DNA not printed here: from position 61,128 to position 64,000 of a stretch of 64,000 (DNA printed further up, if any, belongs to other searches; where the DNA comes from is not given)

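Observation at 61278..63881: Unusual triple-domain fusion: MetF (MTHFR) + MetV-like Cys-rich domain + pterin-binding methyl-THF domain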

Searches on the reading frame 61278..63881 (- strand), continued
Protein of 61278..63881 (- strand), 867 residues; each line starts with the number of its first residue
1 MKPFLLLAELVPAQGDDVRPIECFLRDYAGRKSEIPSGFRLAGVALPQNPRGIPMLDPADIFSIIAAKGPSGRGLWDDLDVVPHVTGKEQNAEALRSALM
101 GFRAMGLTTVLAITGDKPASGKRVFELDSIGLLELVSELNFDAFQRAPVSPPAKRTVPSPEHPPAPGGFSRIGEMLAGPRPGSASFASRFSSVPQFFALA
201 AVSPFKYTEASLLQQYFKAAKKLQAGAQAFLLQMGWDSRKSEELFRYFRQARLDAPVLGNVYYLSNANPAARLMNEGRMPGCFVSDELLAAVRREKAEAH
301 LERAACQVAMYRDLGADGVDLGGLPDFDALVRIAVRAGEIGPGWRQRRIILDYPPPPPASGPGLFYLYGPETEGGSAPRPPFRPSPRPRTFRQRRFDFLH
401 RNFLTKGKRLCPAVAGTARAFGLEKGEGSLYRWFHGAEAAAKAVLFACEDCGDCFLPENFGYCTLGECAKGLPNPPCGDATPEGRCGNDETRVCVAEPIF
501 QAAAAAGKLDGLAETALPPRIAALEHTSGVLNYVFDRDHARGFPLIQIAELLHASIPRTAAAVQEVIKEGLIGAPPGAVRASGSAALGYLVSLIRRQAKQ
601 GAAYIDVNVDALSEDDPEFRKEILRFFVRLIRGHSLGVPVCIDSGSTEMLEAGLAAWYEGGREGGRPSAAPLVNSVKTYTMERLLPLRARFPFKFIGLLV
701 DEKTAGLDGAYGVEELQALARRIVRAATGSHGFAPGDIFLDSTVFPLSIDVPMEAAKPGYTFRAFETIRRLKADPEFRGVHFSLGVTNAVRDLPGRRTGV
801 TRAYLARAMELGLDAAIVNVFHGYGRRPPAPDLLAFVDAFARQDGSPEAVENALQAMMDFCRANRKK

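Call 6: search_solved_structures(query=window:61278-63881:-, max_evalue=0.01, show_alignments=3)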
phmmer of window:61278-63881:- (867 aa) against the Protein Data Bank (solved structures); distinct sequences matched with E-value up to 0.01: 10.
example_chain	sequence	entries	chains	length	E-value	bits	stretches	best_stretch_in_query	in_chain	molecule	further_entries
2yci_X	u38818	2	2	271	5.4e-15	57.9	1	594-820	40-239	5-METHYLTETRAHYDROFOLATE CORRINOID/IRON SULFUR PROTEIN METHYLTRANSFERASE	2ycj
2yck_X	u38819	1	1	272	5.5e-15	57.9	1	594-820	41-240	5-METHYLTETRAHYDROFOLATE CORRINOID/IRON SULFUR PROTEIN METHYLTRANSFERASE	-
5von_A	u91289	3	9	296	5.8e-09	38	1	589-820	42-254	5-methyltetrahydrofolate homocysteine S-methyltransferase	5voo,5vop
9cbq_A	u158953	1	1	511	2.3e-08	36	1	590-820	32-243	Methionine synthase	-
9cbo_A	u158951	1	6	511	2.3e-08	36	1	590-820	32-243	Methionine synthase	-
2e7f_A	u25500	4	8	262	1.3e-06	30.3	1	594-819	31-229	5-methyltetrahydrofolate corrinoid/iron sulfur protein methyltransferase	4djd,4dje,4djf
3k13_A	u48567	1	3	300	3.8e-06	28.7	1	590-823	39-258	5-methyltetrahydrofolate-homocysteine methyltransferase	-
4rv1_A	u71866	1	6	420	1.2e-05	27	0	601-654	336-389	Engineered Protein OR497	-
4o0q_A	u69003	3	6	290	1.5e-05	26.7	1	565-820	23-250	Dihydropteroate synthase DHPS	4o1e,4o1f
4hxt_A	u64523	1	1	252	0.0023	19.5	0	601-654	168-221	De Novo Protein OR329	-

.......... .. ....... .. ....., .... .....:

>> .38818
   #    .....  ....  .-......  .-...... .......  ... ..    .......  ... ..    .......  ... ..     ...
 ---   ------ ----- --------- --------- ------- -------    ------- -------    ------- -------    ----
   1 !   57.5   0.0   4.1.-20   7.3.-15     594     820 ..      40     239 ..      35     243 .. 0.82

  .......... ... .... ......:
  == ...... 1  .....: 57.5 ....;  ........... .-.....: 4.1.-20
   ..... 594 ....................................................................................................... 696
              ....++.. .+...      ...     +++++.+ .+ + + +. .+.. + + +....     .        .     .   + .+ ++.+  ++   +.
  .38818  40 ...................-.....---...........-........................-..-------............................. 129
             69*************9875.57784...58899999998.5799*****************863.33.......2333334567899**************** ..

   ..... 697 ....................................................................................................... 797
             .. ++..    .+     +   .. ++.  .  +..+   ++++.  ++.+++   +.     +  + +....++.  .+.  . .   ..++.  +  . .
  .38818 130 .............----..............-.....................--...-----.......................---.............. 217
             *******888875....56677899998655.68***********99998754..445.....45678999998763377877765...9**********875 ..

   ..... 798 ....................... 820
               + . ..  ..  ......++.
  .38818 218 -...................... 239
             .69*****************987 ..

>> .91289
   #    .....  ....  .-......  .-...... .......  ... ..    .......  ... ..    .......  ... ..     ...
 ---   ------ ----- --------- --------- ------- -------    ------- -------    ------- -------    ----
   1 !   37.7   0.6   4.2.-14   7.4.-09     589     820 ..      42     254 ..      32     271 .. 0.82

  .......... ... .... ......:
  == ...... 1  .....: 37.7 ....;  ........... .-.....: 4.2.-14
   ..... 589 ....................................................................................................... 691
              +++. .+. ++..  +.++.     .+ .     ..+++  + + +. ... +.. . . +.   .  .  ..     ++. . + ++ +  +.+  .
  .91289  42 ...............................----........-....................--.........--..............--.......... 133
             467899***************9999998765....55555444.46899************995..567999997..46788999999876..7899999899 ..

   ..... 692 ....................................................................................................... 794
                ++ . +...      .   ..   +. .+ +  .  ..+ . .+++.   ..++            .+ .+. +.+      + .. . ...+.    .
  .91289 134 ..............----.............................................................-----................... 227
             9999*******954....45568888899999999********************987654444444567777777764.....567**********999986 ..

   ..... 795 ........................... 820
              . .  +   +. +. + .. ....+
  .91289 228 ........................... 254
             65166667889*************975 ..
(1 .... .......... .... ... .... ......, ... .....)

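Call 8: find_encoding_contigs(protein=P0001, flank=10000, max_places=4)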
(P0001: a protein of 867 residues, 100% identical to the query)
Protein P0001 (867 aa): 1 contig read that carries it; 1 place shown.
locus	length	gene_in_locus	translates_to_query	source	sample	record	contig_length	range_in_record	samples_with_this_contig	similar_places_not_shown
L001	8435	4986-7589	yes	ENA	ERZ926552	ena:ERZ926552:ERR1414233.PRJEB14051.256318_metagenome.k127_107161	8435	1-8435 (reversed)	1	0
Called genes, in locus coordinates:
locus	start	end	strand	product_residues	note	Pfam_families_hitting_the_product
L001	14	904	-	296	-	PF03631:Virul_fac_BrkB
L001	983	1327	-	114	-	PF00137:ATP-synt_C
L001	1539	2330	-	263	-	PF00119:ATP-synt_A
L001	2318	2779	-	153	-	PF03899:ATP-synt_I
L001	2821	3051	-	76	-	PF09527:ATPase_gene1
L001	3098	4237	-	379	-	PF13579:Glyco_trans_4_4 (weak), PF02350:Epimerase_2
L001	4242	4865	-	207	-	PF25084:LbH_EIF2B (weak), PF00132:Hexapep, PF14602:Hexapep_2 (faint), PF25087:GMPPB_C (weak)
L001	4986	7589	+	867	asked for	PF02219:MTHFR (faint), PF12225:DUF5981, PF00809:Pterin_bind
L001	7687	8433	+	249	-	?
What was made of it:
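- Checked: An identical protein is on record on an ENA contig (call 8).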

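Call 9: find_encoding_contigs(protein=P0002, flank=10000, max_places=3)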
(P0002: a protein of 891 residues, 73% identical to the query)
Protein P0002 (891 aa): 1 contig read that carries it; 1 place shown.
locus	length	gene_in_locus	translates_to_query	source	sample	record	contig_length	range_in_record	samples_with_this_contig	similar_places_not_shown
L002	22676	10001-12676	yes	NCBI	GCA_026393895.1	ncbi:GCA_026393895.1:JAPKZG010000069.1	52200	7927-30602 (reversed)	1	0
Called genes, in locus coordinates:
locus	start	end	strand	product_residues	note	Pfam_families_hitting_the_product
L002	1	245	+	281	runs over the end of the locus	PF01513:NAD_kinase, PF20143:NAD_kinase_C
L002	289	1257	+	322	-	PF08323:Glyco_transf_5, PF13439:Glyco_transf_4 (faint), PF13579:Glyco_trans_4_4 (faint)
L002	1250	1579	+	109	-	PF00085:Thioredoxin, PF13098:Thioredoxin_2 (weak)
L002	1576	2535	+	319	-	PF00890:FAD_binding_2 (faint), PF01266:DAO (faint), PF01946:Thi4 (weak), PF03486:HI0933_like (faint), PF07992:Pyr_redox_2, PF13450:NAD_binding_8 (faint), PF13738:Pyr_redox_3, PF00070:Pyr_redox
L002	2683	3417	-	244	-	PF01797:Y1_Tnp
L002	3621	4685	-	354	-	PF04613:LpxD, PF25087:GMPPB_C (faint), PF25084:LbH_EIF2B (faint), PF00132:Hexapep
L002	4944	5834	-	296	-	PF03631:Virul_fac_BrkB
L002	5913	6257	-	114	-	PF00137:ATP-synt_C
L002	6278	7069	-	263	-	PF00119:ATP-synt_A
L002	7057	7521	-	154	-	PF03899:ATP-synt_I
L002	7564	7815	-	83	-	PF09527:ATPase_gene1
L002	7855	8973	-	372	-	PF02350:Epimerase_2, PF13579:Glyco_trans_4_4 (weak)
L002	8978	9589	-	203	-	PF25084:LbH_EIF2B (weak), PF14602:Hexapep_2 (faint), PF00132:Hexapep, PF25087:GMPPB_C (weak)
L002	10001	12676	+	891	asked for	PF02219:MTHFR (faint), PF12225:DUF5981, PF00809:Pterin_bind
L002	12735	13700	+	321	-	PF01408:GFO_IDH_MocA, PF02894:GFO_IDH_MocA_C, PF22725:GFO_IDH_MocA_C3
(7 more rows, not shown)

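Call 10: find_encoding_contigs(protein=P0040, flank=10000, max_places=2)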
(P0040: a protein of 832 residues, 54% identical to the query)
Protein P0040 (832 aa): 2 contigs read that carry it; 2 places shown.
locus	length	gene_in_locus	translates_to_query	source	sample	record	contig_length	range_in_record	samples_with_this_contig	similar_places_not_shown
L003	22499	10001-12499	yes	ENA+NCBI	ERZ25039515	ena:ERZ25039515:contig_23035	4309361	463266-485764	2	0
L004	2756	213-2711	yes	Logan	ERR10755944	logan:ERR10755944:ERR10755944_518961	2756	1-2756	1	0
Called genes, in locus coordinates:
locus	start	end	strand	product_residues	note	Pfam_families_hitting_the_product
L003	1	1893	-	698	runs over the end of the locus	PF08206:OB_RNB (weak), PF17876:CSD2 (weak), PF00773:RNB, PF00575:S1 (weak)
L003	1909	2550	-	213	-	-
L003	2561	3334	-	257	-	PF03309:Pan_kinase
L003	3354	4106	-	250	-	PF03099:BPL_LplA_LipB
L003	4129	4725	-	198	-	PF00072:Response_reg (weak)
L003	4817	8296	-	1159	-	PF02811:PHP, PF07733:DNA_pol3_alpha, PF17657:DNA_pol3_finger, PF14579:HHH_6, PF01336:tRNA_anti-codon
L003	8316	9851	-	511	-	PF00117:GATase, PF07722:Peptidase_C26, PF02540:NAD_synthase (faint), PF00958:GMP_synt_C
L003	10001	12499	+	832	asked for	PF02219:MTHFR, PF12225:DUF5981, PF00809:Pterin_bind (weak)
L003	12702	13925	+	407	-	PF01676:Metalloenzyme, PF10143:PhosphMutase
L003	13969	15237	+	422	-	PF24837:AMIN-like (faint), PF11741:AMIN, PF01520:Amidase_3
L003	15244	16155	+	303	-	PF04015:DUF362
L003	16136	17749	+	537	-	PF12801:Fer4_5, PF12797:Fer4_2 (faint), PF13484:Fer4_16 (faint), PF12801:Fer4_5 (weak), PF00037:Fer4 (weak), PF14697:Fer4_21 (weak), PF12838:Fer4_7 (weak), PF00037:Fer4 (weak), +5 more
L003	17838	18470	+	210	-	PF13376:OmdA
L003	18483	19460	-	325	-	PF01012:ETF, PF00766:ETF_alpha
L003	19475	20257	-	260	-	PF01012:ETF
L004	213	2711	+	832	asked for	PF02219:MTHFR, PF12225:DUF5981, PF00809:Pterin_bind (weak)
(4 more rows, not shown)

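Call 11: find_encoding_contigs(protein=P0072, flank=10000, max_places=2)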
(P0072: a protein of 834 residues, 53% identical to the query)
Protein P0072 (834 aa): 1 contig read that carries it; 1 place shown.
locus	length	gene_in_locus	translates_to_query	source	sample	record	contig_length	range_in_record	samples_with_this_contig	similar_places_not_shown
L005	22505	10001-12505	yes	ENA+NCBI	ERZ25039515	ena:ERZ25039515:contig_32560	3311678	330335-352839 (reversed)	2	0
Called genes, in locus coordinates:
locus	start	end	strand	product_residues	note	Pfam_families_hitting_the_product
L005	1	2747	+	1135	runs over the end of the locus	PF01074:Glyco_hydro_38N (weak), PF09261:Alpha-mann_mid (weak), PF07748:Glyco_hydro_38C (weak), PF17677:Glyco_hydro38C2 (weak)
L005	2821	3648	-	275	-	PF00359:PTS_EIIA_2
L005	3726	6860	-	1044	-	PF00069:Pkinase, PF07714:PK_Tyr_Ser-Thr, PF03109:ABC1 (weak), PF03783:CsgG (weak), PF13414:TPR_11 (weak), PF12895:ANAPC3 (weak), PF14559:TPR_19 (weak), PF00515:TPR_1 (weak), +15 more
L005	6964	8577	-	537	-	PF04389:Peptidase_M28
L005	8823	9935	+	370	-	PF13793:Pribosyltran_N, PF00156:Pribosyltran (weak), PF14572:Pribosyl_synth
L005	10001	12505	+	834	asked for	PF02219:MTHFR, PF12225:DUF5981, PF00809:Pterin_bind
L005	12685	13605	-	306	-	PF00294:PfkB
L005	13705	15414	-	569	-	PF07719:TPR_2 (faint), PF13414:TPR_11 (faint), PF13432:TPR_16 (faint), PF14559:TPR_19 (faint)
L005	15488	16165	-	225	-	-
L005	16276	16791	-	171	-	-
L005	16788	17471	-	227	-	PF00857:Isochorismatase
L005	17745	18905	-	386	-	PF16491:Peptidase_M48_N, PF01435:Peptidase_M48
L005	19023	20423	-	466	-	PF00112:Peptidase_C1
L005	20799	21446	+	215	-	PF08003:Methyltransf_9, PF13489:Methyltransf_23 (weak)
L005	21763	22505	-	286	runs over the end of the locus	-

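Call 12: find_encoding_contigs(protein=P0111, flank=10000, max_places=2)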
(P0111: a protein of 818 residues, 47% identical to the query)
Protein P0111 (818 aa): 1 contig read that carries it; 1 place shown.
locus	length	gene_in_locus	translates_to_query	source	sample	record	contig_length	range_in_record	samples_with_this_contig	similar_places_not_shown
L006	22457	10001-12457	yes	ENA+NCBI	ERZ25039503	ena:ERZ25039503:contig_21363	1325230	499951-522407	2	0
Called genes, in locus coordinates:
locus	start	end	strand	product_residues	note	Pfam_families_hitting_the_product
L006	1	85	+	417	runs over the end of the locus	PF00270:DEAD, PF04851:ResIII (weak), PF00271:Helicase_C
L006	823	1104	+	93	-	-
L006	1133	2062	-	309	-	PF13276:HTH_21, PF00665:rve, PF13683:rve_3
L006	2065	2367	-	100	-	PF01527:HTH_Tnp_1 (weak), PF13518:HTH_28 (weak)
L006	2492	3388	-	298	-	PF25678:DUF7946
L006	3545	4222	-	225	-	-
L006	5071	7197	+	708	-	PF00456:Transketolase_N, PF00676:E1_dh (weak), PF13292:DXP_synthase_N (faint), PF02775:TPP_enzyme_C (faint), PF02779:Transket_pyr, PF02780:Transketolase_C, PF22613:Transketolase_C_1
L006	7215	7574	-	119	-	PF01925:TauE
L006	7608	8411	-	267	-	PF00218:IGPS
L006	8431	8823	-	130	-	PF08899:DUF1844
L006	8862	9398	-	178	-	PF01668:SmpB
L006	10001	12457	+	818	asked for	PF02219:MTHFR, PF12225:DUF5981, PF00809:Pterin_bind (weak)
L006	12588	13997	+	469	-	PF07719:TPR_2 (faint), PF13424:TPR_12 (faint), PF13428:TPR_14 (faint), PF13176:TPR_7 (faint), PF14559:TPR_19 (faint), PF13432:TPR_16 (faint)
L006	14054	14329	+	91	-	PF01649:Ribosomal_S20p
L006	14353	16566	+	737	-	PF08206:OB_RNB, PF17876:CSD2, PF00773:RNB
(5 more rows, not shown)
